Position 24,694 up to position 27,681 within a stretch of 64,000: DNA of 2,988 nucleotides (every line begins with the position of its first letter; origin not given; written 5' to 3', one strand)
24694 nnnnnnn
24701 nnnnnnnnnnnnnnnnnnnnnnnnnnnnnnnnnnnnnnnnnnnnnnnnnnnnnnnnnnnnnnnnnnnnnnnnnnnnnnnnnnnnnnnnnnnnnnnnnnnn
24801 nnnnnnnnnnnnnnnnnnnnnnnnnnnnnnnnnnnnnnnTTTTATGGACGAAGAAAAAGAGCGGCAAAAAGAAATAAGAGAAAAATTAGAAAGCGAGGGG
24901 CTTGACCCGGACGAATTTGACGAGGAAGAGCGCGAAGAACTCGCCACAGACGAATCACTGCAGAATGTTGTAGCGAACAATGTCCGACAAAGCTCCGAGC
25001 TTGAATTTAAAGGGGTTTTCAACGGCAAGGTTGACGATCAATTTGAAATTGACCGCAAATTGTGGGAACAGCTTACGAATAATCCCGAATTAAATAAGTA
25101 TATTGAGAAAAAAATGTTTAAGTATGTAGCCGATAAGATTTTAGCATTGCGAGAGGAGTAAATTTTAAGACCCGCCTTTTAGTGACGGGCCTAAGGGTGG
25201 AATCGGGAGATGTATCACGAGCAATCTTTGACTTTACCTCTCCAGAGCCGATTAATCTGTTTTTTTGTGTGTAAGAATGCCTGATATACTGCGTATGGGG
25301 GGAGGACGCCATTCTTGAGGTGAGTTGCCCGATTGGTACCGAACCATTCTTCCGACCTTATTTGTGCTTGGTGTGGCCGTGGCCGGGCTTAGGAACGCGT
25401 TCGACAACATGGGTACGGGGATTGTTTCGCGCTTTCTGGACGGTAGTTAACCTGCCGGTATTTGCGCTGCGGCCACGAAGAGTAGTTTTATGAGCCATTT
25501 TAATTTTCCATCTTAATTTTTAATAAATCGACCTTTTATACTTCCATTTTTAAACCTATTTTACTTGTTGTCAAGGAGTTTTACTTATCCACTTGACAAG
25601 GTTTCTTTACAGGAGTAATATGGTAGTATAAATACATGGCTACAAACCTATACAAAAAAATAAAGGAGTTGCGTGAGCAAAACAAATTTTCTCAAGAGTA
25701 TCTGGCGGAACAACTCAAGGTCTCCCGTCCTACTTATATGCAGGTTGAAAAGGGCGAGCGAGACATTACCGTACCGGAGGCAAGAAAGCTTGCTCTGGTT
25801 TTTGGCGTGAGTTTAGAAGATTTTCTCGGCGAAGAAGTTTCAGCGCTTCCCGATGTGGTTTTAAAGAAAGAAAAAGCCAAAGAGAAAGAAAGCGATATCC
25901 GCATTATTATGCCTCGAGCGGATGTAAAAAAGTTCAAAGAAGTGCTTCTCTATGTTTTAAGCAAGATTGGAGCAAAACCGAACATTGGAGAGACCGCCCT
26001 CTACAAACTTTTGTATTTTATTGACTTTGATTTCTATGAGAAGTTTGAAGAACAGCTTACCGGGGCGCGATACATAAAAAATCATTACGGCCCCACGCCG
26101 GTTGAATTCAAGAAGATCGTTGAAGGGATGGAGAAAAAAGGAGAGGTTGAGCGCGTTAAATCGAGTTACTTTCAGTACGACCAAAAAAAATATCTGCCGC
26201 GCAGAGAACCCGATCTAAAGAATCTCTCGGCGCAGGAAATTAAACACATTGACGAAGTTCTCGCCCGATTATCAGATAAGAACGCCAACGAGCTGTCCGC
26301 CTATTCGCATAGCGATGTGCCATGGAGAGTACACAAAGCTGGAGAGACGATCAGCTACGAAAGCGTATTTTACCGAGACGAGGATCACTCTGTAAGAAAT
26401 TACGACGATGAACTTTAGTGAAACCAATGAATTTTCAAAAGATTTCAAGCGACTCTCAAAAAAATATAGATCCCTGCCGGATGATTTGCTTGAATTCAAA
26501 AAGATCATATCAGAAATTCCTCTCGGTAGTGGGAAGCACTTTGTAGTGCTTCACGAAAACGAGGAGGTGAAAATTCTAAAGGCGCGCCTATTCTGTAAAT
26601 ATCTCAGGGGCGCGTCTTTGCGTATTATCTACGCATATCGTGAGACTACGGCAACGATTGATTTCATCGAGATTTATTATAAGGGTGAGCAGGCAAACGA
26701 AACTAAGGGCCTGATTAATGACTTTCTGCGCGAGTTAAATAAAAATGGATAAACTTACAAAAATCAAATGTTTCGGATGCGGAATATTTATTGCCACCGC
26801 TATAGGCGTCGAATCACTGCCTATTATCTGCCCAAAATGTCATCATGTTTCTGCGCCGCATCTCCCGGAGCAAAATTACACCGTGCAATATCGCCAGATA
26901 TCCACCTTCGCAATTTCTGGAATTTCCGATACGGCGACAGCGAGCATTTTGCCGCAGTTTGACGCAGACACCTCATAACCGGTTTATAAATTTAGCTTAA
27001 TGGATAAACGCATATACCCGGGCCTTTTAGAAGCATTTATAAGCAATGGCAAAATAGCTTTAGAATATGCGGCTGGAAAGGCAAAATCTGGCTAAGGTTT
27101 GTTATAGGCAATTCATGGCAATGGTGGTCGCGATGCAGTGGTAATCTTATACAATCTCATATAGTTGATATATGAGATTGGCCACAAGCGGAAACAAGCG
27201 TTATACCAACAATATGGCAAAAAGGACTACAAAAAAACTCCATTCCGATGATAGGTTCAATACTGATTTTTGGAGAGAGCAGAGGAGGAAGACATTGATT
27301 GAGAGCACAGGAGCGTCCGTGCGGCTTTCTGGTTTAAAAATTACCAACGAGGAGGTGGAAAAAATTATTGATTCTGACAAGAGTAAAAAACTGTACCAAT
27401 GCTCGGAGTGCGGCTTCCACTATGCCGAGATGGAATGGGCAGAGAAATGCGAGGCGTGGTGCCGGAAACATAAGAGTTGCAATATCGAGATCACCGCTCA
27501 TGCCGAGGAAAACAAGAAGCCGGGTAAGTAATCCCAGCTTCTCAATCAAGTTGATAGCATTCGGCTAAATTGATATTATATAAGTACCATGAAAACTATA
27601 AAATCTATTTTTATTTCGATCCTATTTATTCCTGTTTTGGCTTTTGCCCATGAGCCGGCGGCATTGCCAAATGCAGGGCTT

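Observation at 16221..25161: Mod/Res pair embedded in a tightly coupled six-gene operon with four unknown proteins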

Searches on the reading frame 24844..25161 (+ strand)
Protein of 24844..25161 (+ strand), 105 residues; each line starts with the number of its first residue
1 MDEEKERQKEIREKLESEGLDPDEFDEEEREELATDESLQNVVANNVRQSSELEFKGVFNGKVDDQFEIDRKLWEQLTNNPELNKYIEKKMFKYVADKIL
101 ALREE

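Call 4: search_protein_families(library=pfam, proteins=[window:24844-25161:+], max_evalue=0.1)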
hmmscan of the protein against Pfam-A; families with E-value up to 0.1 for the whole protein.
window:24844-25161:+ (105 aa): 3 families
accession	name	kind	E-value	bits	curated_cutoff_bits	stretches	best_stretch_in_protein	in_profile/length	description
PF23768.1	DUF7167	-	0.012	16.1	24.4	0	59-91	12-43/60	Domain of unknown function (DUF7167)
PF13624.11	SurA_N_3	-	0.038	14.3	27.2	0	10-36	133-159/162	SurA-like N-terminal domain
PF01159.24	Ribosomal_L6e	-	0.054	14.4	21.4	1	50-90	57-97/111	Ribosomal protein L6e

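Call 5: search_protein_families(library=padloc, proteins=[window:24844-25161:+], max_evalue=0.1)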
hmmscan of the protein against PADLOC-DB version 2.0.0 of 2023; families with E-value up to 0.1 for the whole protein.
window:24844-25161:+ (105 aa): 0 families

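Call 6: search_protein_families(library=ncbifam, proteins=[window:24844-25161:+], max_evalue=0.1)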
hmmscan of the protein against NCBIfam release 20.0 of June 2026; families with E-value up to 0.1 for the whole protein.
window:24844-25161:+ (105 aa): 0 families

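Call 7: search_protein_families(library=phrogs, proteins=[window:24844-25161:+], max_evalue=0.1)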
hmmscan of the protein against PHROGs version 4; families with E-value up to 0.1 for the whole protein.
window:24844-25161:+ (105 aa): 1 family
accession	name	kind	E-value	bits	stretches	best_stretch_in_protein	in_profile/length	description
phrog_31297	-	unknown function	0.048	14.5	1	49-94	104-148/204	-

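Call 53: find_homologous_proteins(query=window:24844-25161:+)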
Query window:24844-25161:+ (105 aa): 16 proteins with E <= 0.001 among 26 candidates.
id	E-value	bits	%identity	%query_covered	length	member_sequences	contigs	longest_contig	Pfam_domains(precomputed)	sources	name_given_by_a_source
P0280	1.3e-57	210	100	100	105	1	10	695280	-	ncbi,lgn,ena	ncbi:MAG: hypothetical protein AAB366_02125 [Patescibacteria group bacterium]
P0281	2.1e-37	145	97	71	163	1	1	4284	-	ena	-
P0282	1.3e-28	117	79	71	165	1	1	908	-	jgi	-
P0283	3.0e-28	116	79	71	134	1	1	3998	-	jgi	jgi:type I restriction enzyme R subunit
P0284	1.1e-27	114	79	71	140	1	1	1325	-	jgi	jgi:type I restriction enzyme R subunit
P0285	1.3e-26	111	75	71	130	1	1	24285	-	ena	-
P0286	3.2e-24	103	71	71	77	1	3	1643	-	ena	-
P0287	3.3e-24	103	71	71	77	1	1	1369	-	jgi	-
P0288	1.2e-21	95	69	64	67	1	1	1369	-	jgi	-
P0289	5.3e-21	93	61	70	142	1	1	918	-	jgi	jgi:type I restriction enzyme R subunit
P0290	1.4e-7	50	95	20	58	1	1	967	-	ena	-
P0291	7.6e-7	47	100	19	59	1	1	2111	-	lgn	-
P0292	1.7e-6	46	95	20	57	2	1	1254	-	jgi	-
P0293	1.3e-5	43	90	20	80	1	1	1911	-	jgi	-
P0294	5.2e-5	42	60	46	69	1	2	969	-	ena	-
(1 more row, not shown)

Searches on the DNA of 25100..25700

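Call 112: search_rna_families(source=window, start=25100, end=25700, threshold=evalue, max_evalue=1)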
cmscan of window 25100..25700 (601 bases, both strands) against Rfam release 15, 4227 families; matches with E-value up to 1: 0.
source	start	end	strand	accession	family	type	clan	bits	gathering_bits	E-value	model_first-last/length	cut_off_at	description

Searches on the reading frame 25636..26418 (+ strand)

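Call 5: search_protein_families(library=padloc, proteins=[window:25636-26418:+], max_evalue=0.1)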
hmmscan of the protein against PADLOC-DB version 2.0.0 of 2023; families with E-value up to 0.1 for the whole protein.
window:25636-26418:+ (260 aa): 16 families
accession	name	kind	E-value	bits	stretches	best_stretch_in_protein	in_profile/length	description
PDLC03665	Control_protein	-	8e-10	36.8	1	7-64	11-69/77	control protein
PDLC04142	capH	-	9e-09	34.3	1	2-99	4-97/103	capH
PDLC04775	PDC-M69A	-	2.1e-08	32.7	1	7-71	10-74/113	-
PDLC02926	HTH_VI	-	3e-07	28.6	1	4-63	1-60/92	-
PDLC03666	Control_protein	-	0.00035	19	1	7-52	9-54/77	control protein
PDLC02990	DarG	-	0.00099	16.7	1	94-200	158-255/329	-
PDLC03536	REase_II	-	0.0014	16.4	1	5-69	11-75/237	Type II restriction enzyme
PDLC03945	RmrA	-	0.0033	14.7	1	7-71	5-69/394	-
PDLC03671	Control_protein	-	0.0049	15.1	1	7-55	17-65/84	control protein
PDLC03949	RmrA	-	0.0064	13.4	1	8-73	6-71/363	-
PDLC03954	RmrA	-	0.0073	13.3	1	7-67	13-73/380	-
PDLC03953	RmrA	-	0.0085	13.4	1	7-80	8-80/373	-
PDLC03951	RmrA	-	0.014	12.4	1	7-65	11-69/400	-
PDLC03952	RmrA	-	0.015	12.2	1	7-58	25-76/395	-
PDLC03946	RmrA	-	0.023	11.4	1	7-72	5-70/357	-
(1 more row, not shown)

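Call 6: search_protein_families(library=ncbifam, proteins=[window:25636-26418:+], max_evalue=0.1)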
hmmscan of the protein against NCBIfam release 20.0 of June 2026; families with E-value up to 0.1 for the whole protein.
window:25636-26418:+ (260 aa): 14 families
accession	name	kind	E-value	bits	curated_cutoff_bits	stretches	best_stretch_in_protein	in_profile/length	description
NF041951.1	phage_RstR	subfamily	8.2e-09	35.7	80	1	5-73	3-71/108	RstR family transcriptional repressor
NF006015.0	PRK08154.1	subfamily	8.9e-06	25.1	204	1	3-83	29-109/314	anaerobic benzoate catabolism transcriptional regulator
NF003162.0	PRK04140.1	equivalog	1e-05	24.8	263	1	7-86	129-200/317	transcriptional regulator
NF038139.1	Reg_Aceta_RamB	equivalog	1.7e-05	23.7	700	1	8-69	6-67/465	acetate metabolism transcriptional regulator RamB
NF007408.0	PRK09943.1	equivalog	7.8e-05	22.3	211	1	7-82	10-86/185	HTH-type transcriptional regulator PuuR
NF047948.1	male_kill_WMK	equivalog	0.00011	21.8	300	1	6-78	7-79/300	WO male-killing family protein Wmk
TIGR02607.1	antidote_HigA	equivalog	0.0002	21.1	47.7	1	17-62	20-65/81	HigA family addiction module antitoxin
TIGR03070.1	couple_hipB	subfamily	0.00027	20.8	71.65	1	8-59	6-57/58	type II toxin-antitoxin system Y4mF family antitoxin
TIGR00270.2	TIGR00270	equivalog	0.00077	19.3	110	1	6-62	77-133/159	multiprotein bridging factor aMBF1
NF048014.1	antitoxin_DarG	equivalog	0.00077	18.8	250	1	79-213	148-277/338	type II toxin-antitoxin system antitoxin DNA ADP-ribosyl glycohydrolase DarG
NF047745.1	SocA_antitoxin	equivalog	0.0013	18.5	190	1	105-232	11-131/176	type VI toxin-antitoxin system SocA family antitoxin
NF058600.1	TransRegSco1979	equivalog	0.0015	17.7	350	1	5-61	9-65/280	Sco1979 family transcriptional regulator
NF052239.1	antitox_spr1629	equivalog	0.0017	17.6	335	1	7-111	5-112/377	spr1629 family repressor/antitoxin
NF007257.0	PRK09706.1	subfamily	0.032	14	101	1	5-52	6-50/135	transcriptional repressor DicA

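Call 7: search_protein_families(library=phrogs, proteins=[window:25636-26418:+], max_evalue=0.1)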
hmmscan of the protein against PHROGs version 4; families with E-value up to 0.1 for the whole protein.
window:25636-26418:+ (260 aa): 26 families (the best 25 are shown)
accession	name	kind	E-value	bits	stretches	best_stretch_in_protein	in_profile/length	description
phrog_8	-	transcription regulation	5.6e-15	56.6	1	3-120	75-228/346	transcriptional regulator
phrog_1281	-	unknown function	7.9e-15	56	1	98-242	8-144/195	-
phrog_3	-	transcription regulation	1e-13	52.9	1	2-162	86-214/430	transcriptional repressor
phrog_2439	-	transcription regulation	1.2e-08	35.2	1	8-169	11-159/367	transcriptional regulator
phrog_4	-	transcription regulation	3.1e-08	34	1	3-86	135-205/400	transcriptional repressor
phrog_5823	-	transcription regulation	8.1e-08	32.8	1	3-69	5-72/404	transcriptional regulator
phrog_10390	-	unknown function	4.8e-07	30.6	1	8-235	62-275/299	-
phrog_2967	-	transcription regulation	1.3e-06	29.1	1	4-76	10-78/225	transcriptional regulator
phrog_1994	-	DNA, RNA and nucleotide metabolism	2.2e-06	28.7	1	8-77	3-73/170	DNA binding protein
phrog_2328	-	transcription regulation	2.3e-06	28.4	1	9-68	20-79/128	transcriptional repressor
phrog_2104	-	unknown function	6.2e-06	27.4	1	7-55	42-90/103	-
phrog_1373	-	transcription regulation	1e-05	26.5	1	7-77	66-136/166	transcriptional regulator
phrog_4583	-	transcription regulation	0.00011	23.1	1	5-70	11-76/81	transcriptional repressor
phrog_6962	-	unknown function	0.00015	23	1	9-46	6-43/73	-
phrog_147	-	transcription regulation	0.00045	21.5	1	2-53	2-54/100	transcriptional regulator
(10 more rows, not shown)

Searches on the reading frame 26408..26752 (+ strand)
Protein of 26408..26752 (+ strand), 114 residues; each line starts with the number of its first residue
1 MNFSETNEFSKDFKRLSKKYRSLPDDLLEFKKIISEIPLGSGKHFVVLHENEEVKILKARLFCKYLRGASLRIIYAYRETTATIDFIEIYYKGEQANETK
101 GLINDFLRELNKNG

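Call 5: search_protein_families(library=padloc, proteins=[window:26408-26752:+], max_evalue=0.1)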
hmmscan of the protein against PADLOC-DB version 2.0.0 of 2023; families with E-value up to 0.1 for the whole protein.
window:26408-26752:+ (114 aa): 0 families

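Call 6: search_protein_families(library=ncbifam, proteins=[window:26408-26752:+], max_evalue=0.1)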
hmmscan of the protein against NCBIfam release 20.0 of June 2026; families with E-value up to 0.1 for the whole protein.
window:26408-26752:+ (114 aa): 1 family
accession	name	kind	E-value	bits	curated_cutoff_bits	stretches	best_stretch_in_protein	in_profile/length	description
NF043063.1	MMSYN1_0411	equivalog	0.057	12.3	550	1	62-104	183-224/498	YitT family ABC transporter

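Call 7: search_protein_families(library=phrogs, proteins=[window:26408-26752:+], max_evalue=0.1)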
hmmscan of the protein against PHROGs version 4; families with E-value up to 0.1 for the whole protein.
window:26408-26752:+ (114 aa): 1 family
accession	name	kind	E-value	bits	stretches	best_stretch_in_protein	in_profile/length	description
phrog_5869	-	unknown function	2.8e-05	25.2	1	1-100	2-91/110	-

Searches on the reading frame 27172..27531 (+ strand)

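Call 5: search_protein_families(library=padloc, proteins=[window:27172-27531:+], max_evalue=0.1)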
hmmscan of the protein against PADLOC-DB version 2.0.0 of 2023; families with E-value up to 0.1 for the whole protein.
window:27172-27531:+ (119 aa): 0 families

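Call 6: search_protein_families(library=ncbifam, proteins=[window:27172-27531:+], max_evalue=0.1)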
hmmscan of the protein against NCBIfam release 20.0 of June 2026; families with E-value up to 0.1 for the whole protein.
window:27172-27531:+ (119 aa): 2 families
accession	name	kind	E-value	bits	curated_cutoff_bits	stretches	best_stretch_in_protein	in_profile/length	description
NF008757.0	PRK11788.1-5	equivalog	0.0057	15.9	363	1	59-96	341-376/388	lipopolysaccharide assembly protein LapB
NF011481.0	PRK14890.1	equivalog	0.017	15.1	61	0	69-83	45-59/61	putative Zn-ribbon RNA-binding protein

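Call 7: search_protein_families(library=phrogs, proteins=[window:27172-27531:+], max_evalue=0.1)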
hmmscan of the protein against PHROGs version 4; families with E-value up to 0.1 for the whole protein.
window:27172-27531:+ (119 aa): 2 families
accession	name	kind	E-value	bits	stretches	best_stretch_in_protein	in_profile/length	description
phrog_16024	-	unknown function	0.02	15.6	1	58-91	25-59/66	-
phrog_10863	-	unknown function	0.055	14.3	1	61-92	21-52/174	-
